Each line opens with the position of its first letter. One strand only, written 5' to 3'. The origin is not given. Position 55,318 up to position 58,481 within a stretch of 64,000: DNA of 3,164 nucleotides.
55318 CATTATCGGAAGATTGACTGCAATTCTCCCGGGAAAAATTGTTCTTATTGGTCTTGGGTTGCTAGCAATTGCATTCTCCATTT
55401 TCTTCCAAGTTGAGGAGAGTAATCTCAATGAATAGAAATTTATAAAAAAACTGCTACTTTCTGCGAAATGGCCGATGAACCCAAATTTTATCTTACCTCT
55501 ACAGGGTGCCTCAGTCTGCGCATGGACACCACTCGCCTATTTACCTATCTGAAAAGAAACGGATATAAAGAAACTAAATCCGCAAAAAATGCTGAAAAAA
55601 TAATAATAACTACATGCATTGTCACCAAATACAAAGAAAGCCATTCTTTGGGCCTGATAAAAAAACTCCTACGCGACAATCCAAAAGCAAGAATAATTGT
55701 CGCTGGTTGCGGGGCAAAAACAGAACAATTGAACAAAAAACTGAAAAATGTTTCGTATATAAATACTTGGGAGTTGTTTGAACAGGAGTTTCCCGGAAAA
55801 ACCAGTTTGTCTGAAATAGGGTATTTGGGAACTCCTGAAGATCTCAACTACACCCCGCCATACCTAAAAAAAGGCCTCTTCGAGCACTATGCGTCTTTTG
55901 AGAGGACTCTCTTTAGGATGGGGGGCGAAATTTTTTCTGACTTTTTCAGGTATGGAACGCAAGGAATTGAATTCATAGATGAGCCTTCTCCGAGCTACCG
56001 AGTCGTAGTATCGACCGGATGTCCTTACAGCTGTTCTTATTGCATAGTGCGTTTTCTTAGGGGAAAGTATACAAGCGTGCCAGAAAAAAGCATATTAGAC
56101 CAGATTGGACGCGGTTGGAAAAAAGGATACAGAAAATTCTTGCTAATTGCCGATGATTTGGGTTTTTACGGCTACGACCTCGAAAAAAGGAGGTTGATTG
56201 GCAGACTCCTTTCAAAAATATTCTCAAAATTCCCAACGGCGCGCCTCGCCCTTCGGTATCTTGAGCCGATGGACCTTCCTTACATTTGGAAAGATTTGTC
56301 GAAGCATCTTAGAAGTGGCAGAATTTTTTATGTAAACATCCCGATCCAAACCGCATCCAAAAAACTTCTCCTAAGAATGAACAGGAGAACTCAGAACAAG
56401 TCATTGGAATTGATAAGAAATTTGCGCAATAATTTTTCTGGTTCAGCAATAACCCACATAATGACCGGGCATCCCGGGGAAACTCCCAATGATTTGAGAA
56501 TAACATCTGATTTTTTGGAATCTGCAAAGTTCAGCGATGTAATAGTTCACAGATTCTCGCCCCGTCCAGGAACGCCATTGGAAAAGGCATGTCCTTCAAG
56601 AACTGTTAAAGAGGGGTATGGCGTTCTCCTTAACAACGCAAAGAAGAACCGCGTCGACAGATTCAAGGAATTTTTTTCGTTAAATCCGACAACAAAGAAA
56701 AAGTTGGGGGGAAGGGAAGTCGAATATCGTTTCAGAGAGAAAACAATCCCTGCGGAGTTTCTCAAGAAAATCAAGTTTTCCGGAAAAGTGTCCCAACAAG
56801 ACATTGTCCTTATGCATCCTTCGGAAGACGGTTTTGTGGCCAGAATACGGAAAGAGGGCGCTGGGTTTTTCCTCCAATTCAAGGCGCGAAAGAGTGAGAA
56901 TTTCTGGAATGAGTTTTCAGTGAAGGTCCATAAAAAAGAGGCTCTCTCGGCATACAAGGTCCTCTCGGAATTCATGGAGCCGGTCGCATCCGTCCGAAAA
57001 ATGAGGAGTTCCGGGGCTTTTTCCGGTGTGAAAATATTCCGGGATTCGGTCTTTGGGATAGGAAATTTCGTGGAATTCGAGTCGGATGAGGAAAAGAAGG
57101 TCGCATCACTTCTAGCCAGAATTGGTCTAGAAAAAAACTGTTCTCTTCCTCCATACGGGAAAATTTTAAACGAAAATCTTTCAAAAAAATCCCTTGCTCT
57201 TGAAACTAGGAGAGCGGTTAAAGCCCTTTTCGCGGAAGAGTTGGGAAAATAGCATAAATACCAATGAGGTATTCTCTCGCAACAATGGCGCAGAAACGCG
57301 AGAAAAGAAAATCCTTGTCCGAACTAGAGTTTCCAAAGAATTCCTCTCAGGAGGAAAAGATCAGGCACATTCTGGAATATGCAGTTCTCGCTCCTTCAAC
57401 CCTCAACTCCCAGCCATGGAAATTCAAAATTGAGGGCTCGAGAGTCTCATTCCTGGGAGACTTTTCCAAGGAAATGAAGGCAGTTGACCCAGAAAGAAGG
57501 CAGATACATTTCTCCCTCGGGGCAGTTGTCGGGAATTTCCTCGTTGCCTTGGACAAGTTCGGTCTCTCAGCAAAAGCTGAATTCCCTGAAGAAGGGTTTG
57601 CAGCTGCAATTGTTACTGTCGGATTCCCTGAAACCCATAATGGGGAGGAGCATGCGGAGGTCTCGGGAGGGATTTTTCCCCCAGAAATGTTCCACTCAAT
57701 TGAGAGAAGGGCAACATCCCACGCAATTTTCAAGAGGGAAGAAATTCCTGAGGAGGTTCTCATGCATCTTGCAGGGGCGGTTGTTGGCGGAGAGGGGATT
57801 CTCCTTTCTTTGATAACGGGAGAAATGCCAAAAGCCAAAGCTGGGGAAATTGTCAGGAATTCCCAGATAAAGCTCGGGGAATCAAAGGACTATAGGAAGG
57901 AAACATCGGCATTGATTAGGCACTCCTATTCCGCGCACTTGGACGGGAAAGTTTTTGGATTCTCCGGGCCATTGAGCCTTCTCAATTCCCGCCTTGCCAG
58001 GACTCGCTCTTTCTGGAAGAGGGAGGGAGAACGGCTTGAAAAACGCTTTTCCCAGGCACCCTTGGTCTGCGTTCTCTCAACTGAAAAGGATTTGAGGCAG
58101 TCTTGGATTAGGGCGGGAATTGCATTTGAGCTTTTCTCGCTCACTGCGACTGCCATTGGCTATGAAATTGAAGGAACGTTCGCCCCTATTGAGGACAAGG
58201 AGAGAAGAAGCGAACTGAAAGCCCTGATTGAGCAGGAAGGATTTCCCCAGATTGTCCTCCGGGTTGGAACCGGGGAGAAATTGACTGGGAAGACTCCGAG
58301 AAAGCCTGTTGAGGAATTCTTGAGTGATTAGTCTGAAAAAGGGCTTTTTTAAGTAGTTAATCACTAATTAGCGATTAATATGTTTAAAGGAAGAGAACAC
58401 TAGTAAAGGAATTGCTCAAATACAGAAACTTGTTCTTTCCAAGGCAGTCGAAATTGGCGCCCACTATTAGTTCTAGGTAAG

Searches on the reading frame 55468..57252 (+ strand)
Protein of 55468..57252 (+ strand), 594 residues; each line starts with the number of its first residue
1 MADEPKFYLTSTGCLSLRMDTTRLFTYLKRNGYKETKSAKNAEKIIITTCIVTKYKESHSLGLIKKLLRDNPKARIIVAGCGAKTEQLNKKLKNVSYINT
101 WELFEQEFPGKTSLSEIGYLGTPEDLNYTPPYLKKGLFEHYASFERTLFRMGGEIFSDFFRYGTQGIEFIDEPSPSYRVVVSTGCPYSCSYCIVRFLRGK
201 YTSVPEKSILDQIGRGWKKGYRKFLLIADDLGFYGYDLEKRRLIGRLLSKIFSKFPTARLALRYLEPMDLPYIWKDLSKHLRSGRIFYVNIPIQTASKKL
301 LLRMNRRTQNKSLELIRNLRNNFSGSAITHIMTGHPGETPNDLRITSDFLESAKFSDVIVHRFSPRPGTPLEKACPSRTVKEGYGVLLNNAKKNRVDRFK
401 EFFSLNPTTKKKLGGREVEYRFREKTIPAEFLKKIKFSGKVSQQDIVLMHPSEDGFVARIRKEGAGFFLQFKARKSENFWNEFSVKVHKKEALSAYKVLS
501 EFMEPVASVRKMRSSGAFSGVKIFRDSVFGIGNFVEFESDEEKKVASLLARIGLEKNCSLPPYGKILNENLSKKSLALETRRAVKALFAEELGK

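Call 32: search_protein_families(library=pfam, proteins=[window:55468-57252:+], max_evalue=0.001)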
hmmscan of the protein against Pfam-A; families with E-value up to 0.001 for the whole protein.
window:55468-57252:+ (594 aa): 2 families
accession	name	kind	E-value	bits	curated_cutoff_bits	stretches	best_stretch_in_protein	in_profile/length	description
PF04055.27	Radical_SAM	-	6e-18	66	29.5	1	179-349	1-165/166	Radical SAM superfamily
PF00919.26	UPF0004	-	1.2e-15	57.8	27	1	6-90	1-88/98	Uncharacterized protein family UPF0004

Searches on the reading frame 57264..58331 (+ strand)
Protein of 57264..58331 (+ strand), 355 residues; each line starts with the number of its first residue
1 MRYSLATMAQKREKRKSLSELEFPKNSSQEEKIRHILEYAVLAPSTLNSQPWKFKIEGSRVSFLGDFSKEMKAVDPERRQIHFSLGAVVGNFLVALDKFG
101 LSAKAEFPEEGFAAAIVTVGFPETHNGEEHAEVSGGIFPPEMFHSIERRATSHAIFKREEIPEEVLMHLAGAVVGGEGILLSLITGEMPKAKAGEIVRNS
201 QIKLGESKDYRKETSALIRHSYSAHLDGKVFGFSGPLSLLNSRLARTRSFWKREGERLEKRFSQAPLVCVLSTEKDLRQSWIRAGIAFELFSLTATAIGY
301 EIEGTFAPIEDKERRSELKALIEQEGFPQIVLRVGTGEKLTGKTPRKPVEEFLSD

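Call 32: search_protein_families(library=pfam, proteins=[window:57264-58331:+], max_evalue=0.001)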
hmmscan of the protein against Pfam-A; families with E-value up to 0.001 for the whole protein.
window:57264-58331:+ (355 aa): 2 families
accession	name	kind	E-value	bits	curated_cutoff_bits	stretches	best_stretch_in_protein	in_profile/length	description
PF14512.11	TM1586_NiRdase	-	3.3e-11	43.6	27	1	12-87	139-215/215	Putative TM nitroreductase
PF00881.29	Nitroreductase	-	4.8e-10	40.3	23.5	0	25-56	12-43/167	Nitroreductase family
